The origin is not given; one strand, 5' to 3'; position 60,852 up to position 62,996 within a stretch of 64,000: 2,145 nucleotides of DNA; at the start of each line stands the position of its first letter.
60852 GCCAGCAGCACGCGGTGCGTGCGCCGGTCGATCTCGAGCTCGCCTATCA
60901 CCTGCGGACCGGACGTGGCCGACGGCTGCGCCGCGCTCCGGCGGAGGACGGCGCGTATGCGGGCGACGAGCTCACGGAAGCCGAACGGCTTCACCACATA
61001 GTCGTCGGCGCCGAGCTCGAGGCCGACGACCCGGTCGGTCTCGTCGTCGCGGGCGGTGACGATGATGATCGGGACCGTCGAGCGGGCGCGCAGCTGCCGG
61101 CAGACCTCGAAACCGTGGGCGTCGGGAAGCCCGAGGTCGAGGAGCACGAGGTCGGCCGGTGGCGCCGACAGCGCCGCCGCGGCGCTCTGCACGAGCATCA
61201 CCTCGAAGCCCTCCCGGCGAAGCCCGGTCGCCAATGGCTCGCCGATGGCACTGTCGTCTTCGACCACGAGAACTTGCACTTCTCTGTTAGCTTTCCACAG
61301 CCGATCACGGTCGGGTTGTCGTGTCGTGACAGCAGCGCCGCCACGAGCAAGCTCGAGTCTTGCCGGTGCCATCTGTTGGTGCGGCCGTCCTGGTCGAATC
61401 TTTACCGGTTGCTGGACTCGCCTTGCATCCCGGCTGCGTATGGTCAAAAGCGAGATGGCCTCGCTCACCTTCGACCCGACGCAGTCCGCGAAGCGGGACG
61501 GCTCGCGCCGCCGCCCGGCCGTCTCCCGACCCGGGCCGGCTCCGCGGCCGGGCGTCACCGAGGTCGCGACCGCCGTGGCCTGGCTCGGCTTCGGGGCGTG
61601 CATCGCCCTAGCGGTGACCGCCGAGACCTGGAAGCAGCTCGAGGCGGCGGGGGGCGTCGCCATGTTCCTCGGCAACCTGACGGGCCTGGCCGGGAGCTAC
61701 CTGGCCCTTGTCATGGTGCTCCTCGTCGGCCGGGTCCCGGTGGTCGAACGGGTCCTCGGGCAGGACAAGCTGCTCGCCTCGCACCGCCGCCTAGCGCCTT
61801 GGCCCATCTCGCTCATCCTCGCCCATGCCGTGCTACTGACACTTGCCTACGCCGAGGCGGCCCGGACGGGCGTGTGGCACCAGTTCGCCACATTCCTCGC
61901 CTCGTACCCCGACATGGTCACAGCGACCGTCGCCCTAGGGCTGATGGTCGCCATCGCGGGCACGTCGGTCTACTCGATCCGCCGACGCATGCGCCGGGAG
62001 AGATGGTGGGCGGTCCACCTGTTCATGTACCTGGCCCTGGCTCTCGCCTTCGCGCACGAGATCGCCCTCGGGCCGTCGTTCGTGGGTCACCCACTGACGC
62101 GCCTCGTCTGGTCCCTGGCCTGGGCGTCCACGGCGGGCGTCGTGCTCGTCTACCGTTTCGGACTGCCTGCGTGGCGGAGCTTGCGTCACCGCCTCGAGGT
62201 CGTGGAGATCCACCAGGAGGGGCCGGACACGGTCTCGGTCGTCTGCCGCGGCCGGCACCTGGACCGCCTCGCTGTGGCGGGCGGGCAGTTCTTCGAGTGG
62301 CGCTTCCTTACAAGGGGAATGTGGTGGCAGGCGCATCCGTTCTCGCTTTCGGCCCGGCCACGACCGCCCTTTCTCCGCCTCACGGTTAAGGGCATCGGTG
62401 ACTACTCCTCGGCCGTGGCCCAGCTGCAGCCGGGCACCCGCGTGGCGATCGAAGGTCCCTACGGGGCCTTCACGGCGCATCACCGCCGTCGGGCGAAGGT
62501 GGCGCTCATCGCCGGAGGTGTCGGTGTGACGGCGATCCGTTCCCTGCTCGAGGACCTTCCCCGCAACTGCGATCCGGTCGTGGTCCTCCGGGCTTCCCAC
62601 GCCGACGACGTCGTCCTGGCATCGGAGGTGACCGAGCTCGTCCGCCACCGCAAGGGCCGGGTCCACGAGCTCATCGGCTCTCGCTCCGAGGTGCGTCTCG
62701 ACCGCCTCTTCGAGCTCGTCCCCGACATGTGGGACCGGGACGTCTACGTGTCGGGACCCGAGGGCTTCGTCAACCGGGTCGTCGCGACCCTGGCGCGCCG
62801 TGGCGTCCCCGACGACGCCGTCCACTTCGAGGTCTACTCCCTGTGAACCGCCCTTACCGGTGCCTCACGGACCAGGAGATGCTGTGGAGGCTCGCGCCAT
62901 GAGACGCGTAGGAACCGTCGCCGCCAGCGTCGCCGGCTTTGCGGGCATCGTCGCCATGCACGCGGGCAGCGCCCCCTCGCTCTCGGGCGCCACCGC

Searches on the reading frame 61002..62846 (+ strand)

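Call 80: search_protein_families(library=pfam, proteins=[window:61002-62846:+], max_evalue=0.00001)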
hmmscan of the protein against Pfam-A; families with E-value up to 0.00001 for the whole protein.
window:61002-62846:+ (614 aa): 1 family
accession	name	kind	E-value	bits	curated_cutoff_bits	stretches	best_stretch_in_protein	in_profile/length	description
PF01794.25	Ferric_reduct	-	7.6e-14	52.3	28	1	227-349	1-120/121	Ferric reductase like transmembrane component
